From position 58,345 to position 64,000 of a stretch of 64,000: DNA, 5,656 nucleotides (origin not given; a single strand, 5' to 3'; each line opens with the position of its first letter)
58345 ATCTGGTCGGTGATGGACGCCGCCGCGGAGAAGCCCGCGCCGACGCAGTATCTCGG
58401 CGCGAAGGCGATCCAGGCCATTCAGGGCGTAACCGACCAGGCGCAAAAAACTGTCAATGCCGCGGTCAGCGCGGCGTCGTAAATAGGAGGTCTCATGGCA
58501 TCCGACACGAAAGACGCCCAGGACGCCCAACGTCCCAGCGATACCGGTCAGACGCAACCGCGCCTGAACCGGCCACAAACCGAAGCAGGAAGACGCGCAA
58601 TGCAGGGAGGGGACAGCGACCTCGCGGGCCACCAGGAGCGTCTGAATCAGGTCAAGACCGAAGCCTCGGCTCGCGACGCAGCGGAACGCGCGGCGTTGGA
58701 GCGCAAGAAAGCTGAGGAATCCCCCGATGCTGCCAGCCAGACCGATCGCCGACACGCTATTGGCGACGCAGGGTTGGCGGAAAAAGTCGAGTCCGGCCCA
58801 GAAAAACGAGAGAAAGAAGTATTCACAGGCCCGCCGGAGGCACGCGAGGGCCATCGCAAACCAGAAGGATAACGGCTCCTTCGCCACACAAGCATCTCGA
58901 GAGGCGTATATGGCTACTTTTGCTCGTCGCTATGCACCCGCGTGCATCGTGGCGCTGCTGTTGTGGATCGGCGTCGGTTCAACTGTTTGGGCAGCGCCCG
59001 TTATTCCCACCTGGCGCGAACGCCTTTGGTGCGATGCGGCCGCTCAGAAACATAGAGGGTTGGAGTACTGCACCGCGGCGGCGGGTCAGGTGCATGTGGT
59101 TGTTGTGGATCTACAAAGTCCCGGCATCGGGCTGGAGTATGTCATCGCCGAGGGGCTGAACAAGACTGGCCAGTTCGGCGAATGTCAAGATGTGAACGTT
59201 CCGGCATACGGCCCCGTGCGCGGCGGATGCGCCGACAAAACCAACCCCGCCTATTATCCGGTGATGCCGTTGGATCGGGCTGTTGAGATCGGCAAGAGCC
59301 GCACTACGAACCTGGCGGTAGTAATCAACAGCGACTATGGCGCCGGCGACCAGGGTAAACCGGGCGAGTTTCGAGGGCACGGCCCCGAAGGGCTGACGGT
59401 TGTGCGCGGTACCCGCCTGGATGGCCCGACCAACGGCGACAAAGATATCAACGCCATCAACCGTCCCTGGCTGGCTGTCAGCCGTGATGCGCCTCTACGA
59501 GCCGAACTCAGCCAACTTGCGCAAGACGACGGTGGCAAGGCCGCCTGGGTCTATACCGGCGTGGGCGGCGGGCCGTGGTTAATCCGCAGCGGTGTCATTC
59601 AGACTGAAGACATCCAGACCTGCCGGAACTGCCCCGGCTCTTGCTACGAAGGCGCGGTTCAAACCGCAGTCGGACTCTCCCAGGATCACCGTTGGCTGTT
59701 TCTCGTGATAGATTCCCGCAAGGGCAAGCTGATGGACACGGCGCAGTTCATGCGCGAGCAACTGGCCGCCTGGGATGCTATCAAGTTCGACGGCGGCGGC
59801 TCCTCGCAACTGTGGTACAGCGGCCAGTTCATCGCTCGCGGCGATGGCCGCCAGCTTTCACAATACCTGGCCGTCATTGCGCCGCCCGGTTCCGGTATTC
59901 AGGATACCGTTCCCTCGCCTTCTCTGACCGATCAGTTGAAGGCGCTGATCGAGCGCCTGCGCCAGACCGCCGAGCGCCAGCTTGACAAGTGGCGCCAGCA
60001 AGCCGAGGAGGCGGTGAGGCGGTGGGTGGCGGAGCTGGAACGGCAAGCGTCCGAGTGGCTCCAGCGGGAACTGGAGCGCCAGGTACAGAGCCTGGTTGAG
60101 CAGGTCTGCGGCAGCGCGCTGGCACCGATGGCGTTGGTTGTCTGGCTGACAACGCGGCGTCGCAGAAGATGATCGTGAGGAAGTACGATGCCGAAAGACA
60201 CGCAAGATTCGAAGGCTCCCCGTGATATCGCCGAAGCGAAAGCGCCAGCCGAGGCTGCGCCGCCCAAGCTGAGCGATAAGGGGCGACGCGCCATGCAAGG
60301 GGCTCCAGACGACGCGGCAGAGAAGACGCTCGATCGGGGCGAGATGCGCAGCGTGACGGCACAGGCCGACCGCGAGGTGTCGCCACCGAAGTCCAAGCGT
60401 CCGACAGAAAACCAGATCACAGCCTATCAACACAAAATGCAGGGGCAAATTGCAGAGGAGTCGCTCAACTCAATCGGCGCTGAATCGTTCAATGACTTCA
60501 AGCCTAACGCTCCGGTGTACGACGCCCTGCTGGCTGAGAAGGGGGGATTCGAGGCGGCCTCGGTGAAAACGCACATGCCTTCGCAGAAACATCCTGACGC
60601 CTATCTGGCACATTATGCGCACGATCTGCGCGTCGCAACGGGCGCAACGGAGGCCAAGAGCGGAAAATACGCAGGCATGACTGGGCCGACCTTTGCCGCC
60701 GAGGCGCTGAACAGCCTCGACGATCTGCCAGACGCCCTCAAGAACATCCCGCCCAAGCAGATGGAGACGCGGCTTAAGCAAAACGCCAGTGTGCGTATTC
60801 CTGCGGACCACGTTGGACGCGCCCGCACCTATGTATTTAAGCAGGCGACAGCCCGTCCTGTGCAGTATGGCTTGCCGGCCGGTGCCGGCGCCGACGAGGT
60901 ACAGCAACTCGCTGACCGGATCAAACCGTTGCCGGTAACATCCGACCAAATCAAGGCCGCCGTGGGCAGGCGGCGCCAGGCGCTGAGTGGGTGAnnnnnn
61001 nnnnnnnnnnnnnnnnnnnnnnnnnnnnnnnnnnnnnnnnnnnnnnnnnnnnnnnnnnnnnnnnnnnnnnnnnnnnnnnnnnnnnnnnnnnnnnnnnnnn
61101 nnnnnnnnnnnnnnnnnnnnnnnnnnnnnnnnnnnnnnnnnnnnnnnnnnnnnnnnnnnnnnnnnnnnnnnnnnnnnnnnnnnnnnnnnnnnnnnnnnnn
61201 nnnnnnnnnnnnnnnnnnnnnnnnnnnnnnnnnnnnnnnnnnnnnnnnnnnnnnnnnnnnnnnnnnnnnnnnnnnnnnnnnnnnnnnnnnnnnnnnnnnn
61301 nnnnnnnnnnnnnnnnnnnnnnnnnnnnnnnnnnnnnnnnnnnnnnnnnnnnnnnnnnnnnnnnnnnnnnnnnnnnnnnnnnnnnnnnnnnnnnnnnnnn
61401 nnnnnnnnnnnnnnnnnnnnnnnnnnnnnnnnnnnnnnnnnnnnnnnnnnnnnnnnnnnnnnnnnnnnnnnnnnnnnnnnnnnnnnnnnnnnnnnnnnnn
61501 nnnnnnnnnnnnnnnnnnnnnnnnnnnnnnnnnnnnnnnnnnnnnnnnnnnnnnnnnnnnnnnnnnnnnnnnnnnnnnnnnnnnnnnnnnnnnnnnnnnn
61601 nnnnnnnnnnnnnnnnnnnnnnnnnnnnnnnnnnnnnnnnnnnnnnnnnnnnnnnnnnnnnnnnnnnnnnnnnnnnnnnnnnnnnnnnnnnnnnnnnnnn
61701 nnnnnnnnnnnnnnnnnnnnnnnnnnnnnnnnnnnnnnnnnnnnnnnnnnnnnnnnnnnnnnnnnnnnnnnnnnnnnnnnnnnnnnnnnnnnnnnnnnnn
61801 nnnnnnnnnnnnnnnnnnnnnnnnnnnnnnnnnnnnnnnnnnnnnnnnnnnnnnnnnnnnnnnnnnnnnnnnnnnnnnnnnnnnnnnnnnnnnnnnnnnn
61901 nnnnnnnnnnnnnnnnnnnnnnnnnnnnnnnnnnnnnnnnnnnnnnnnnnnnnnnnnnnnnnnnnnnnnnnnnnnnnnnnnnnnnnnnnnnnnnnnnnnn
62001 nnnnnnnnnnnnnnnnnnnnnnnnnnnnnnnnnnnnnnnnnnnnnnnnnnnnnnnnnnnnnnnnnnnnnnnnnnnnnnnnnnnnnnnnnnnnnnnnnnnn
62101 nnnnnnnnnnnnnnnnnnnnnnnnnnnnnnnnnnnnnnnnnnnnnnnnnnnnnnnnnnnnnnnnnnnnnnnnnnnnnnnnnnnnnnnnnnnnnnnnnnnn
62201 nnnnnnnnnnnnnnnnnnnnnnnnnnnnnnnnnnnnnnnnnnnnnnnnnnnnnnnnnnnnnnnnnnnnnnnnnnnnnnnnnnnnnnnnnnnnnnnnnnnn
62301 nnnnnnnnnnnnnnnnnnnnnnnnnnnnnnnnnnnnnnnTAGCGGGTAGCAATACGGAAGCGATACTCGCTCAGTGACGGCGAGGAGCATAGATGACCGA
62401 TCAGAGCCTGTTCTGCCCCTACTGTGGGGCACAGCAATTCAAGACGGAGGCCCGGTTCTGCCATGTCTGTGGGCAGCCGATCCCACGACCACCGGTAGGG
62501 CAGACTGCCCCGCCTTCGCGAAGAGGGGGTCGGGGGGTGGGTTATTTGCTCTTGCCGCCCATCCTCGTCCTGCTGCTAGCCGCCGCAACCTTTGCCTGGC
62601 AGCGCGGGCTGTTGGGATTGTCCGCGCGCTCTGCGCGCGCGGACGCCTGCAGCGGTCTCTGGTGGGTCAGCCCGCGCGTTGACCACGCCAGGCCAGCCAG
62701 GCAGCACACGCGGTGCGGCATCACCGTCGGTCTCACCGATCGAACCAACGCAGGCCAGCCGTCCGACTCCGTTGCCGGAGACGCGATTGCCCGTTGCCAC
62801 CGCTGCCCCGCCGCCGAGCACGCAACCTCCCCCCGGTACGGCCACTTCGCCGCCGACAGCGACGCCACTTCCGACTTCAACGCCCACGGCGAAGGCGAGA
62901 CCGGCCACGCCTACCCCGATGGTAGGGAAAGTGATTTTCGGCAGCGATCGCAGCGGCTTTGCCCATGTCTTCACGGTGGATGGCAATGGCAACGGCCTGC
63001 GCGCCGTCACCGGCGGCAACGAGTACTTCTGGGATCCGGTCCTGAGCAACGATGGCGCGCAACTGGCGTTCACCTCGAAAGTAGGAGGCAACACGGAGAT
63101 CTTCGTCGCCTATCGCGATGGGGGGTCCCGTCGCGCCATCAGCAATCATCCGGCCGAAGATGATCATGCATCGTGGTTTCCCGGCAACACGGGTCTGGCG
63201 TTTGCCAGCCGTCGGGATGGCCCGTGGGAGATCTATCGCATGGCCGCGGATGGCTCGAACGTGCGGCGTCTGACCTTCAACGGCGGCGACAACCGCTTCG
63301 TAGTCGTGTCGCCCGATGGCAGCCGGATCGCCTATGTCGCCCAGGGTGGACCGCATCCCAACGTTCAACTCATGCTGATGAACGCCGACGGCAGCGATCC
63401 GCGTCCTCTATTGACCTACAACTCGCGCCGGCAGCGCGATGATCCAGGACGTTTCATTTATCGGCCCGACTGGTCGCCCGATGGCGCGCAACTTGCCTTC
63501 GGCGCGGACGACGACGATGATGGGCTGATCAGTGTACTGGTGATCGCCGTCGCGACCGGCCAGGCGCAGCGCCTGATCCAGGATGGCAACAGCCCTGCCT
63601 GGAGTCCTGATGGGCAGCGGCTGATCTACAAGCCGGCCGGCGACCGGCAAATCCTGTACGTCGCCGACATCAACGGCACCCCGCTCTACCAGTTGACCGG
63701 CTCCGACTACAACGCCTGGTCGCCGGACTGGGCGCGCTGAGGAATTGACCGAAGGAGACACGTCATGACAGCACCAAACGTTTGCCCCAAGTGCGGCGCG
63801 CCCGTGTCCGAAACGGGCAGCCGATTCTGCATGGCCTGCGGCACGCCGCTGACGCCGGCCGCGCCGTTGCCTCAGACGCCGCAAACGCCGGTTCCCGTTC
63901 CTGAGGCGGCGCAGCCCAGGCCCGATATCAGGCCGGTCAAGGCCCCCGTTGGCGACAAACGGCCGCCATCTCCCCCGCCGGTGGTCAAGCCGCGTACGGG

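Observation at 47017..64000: ~17-kb co-directional 16-gene cluster built around cytoplasmic zinc ribbons, extracytoplasmic beta-propellers and a HerA/VirB4-class ATPase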

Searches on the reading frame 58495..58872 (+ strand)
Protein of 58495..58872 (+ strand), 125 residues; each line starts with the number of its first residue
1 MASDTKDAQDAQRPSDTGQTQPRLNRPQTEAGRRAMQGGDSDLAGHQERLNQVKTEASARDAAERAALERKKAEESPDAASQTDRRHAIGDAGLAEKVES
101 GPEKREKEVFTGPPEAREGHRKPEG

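Call 5: search_protein_families(library=pfam, proteins=[window:58495-58872:+], max_evalue=0.01)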
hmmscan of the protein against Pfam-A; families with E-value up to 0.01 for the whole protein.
window:58495-58872:+ (125 aa): 0 families

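Call 8: search_protein_families(library=ncbifam, proteins=[window:58495-58872:+], max_evalue=0.01)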
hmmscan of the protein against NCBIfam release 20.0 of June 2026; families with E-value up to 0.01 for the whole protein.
window:58495-58872:+ (125 aa): 0 families

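Call 9: search_protein_families(library=padloc, proteins=[window:58495-58872:+], max_evalue=0.01)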
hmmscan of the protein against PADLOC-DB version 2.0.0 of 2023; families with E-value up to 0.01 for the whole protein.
window:58495-58872:+ (125 aa): 0 families

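Call 87: search_protein_families(library=phrogs, proteins=[window:58495-58869:+], max_evalue=0.01)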
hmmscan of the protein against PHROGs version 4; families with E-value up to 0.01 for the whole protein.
window:58495-58869:+ (125 aa): 0 families

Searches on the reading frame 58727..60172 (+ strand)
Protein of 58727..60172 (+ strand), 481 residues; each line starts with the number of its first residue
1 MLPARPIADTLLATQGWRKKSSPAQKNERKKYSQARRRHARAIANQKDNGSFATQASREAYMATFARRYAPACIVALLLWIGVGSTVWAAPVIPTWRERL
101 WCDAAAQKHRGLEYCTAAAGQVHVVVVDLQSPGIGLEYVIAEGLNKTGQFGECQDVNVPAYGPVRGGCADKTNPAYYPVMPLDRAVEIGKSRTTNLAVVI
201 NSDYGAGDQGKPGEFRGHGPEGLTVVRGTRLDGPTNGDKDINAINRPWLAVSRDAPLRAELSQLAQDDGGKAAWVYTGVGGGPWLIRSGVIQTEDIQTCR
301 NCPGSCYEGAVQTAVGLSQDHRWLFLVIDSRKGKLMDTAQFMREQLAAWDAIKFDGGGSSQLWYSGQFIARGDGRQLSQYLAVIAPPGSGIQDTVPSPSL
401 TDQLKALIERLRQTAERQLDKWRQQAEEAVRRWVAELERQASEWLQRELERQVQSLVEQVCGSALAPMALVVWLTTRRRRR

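Call 5: search_protein_families(library=pfam, proteins=[window:58727-60172:+], max_evalue=0.01)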
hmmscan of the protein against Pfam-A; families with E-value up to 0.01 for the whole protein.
window:58727-60172:+ (481 aa): 2 families
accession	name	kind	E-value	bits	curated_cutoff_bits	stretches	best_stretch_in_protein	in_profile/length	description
PF09992.14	NAGPA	-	2.8e-18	67.1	25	1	196-383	3-168/169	Phosphodiester glycosidase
PF01442.23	Apolipoprotein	-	0.0062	16.7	90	0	400-459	115-173/190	Apolipoprotein A1/A4/E domain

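Call 8: search_protein_families(library=ncbifam, proteins=[window:58727-60172:+], max_evalue=0.01)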
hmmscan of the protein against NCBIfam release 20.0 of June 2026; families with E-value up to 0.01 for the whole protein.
window:58727-60172:+ (481 aa): 0 families

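Call 9: search_protein_families(library=padloc, proteins=[window:58727-60172:+], max_evalue=0.01)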
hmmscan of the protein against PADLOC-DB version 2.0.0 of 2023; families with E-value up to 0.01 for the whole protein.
window:58727-60172:+ (481 aa): 0 families

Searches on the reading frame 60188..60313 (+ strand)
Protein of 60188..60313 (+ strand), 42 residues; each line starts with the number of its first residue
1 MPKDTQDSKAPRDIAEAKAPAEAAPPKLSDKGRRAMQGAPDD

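Call 78: find_homologous_proteins(query=A6, max_evalue=10)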
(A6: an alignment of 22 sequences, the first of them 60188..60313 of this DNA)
Query A6 (22 sequences) (42 aa, profile of the alignment): 1 proteins with E <= 10 among 141 candidates.
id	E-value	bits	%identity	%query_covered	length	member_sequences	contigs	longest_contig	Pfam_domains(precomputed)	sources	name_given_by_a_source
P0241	1.1e-9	56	-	-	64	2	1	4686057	-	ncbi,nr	ncbi:MAG: hypothetical protein HZY76_00295 [Anaerolineae bacterium]|nr:MAG: hypothetical protein HZY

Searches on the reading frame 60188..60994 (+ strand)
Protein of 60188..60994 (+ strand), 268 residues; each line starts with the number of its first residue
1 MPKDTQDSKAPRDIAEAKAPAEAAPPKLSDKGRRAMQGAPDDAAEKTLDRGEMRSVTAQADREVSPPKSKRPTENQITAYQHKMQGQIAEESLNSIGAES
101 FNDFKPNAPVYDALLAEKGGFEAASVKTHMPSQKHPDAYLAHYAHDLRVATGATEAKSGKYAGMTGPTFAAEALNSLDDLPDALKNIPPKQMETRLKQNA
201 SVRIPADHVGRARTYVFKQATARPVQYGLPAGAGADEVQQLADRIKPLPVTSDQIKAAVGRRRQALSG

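Call 5: search_protein_families(library=pfam, proteins=[window:60188-60994:+], max_evalue=0.01)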
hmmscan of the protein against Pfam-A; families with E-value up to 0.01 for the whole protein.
window:60188-60994:+ (268 aa): 0 families

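Call 8: search_protein_families(library=ncbifam, proteins=[window:60188-60994:+], max_evalue=0.01)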
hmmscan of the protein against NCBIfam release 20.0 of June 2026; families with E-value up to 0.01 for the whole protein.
window:60188-60994:+ (268 aa): 0 families

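Call 9: search_protein_families(library=padloc, proteins=[window:60188-60994:+], max_evalue=0.01)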
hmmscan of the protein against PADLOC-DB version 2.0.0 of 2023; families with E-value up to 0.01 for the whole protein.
window:60188-60994:+ (268 aa): 0 families

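Call 86: search_solved_structures(query=A7, max_evalue=10)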
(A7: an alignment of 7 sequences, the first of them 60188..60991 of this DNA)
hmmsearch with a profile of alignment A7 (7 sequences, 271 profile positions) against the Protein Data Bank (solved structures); distinct sequences matched with E-value up to 10: 2.
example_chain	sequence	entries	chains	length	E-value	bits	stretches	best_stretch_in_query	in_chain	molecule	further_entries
9y6s_7K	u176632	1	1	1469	0.16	15.1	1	46-112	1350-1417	Cilia- and flagella-associated protein 43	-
4wpx_C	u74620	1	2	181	4.1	10.5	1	172-226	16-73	Putative uncharacterized protein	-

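Call 87: search_protein_families(library=phrogs, proteins=[window:60188-60991:+], max_evalue=0.01)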
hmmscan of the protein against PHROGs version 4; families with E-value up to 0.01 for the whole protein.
window:60188-60991:+ (268 aa): 0 families

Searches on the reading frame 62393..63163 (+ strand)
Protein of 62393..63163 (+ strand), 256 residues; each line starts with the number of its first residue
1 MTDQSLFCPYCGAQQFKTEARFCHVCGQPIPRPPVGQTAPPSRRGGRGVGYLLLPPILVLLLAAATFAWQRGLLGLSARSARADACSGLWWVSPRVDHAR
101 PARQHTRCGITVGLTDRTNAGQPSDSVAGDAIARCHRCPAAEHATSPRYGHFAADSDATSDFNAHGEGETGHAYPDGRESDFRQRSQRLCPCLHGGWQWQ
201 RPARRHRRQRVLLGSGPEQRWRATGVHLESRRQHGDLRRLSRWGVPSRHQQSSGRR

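Call 5: search_protein_families(library=pfam, proteins=[window:62393-63163:+], max_evalue=0.01)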
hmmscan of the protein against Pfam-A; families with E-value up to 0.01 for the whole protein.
window:62393-63163:+ (256 aa): 3 families
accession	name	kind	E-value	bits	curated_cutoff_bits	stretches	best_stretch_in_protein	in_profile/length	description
PF13240.11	Zn_Ribbon_1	-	0.0011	19.1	25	1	7-29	1-22/23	zinc-ribbon domain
PF13248.11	Zn_ribbon_3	-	0.0018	18.1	27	1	8-30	5-26/26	zinc-ribbon domain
PF12773.13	DZR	-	0.0031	18.1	27.3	1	6-27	25-45/45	Double zinc ribbon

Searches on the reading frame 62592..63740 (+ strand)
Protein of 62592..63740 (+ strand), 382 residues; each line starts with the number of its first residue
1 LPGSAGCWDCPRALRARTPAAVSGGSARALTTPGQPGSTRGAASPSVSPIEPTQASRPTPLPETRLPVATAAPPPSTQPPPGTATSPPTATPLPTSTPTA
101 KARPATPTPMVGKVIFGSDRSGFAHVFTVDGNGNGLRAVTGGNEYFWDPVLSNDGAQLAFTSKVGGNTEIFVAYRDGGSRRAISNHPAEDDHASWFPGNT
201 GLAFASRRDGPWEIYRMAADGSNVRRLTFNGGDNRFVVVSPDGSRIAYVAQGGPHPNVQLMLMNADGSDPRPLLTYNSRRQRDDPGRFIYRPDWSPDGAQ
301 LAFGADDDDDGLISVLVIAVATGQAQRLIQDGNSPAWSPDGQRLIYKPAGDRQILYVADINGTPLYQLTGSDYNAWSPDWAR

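Call 5: search_protein_families(library=pfam, proteins=[window:62592-63740:+], max_evalue=0.01)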
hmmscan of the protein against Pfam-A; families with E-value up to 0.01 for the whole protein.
window:62592-63740:+ (382 aa): 4 families
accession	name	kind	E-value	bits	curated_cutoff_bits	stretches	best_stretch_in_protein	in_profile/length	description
PF07676.18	PD40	-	2.3e-19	69.3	20.9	3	224-252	1-29/38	WD40-like Beta Propeller Repeat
PF00930.27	DPPIV_N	-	5e-07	29.2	22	0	111-148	247-284/354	Dipeptidyl peptidase IV (DPP IV) N-terminal region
PF25174.1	Beta-prop_THOC3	-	4e-05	23.2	305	0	293-370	95-169/272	THOC3 beta-propeller domain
PF14583.12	Pectate_lyase22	-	0.00069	18.9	30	0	202-255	50-104/386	Oligogalacturonate lyase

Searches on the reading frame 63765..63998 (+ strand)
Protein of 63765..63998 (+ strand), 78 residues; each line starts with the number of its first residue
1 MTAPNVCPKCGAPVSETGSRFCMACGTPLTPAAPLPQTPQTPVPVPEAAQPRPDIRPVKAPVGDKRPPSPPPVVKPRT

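Call 5: search_protein_families(library=pfam, proteins=[window:63765-63998:+], max_evalue=0.01)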
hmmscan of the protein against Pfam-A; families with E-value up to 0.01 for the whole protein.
window:63765-63998:+ (78 aa): 8 families
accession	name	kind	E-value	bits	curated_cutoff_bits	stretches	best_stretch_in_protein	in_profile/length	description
PF13240.11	Zn_Ribbon_1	-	1.4e-08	34.7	25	1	7-29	2-23/23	zinc-ribbon domain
PF13248.11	Zn_ribbon_3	-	1.1e-05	25.2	27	1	6-29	4-26/26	zinc-ribbon domain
PF12773.13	DZR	-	5e-05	23.8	27.3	1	7-30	1-23/45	Double zinc ribbon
PF14803.11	Zn_ribbon_Nudix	-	0.00017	21.9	25.6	0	20-34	1-15/34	Nudix N-terminal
PF06677.18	Auto_anti-p27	-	0.0025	18.3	24.1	1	6-26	17-40/40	Sjogren's syndrome/scleroderma autoantigen 1 (Autoantigen p27)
PF24460.1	DUF7575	-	0.0026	17.5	28.5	1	4-29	3-27/28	Domain of unknown function (DUF7575)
PF18912.6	DZR_2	-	0.0033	17.7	27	1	5-29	22-46/56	Double zinc ribbon domain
PF09297.16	Zn_ribbon_NUD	-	0.008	16.3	24.8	0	19-32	3-16/32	NADH pyrophosphatase zinc ribbon domain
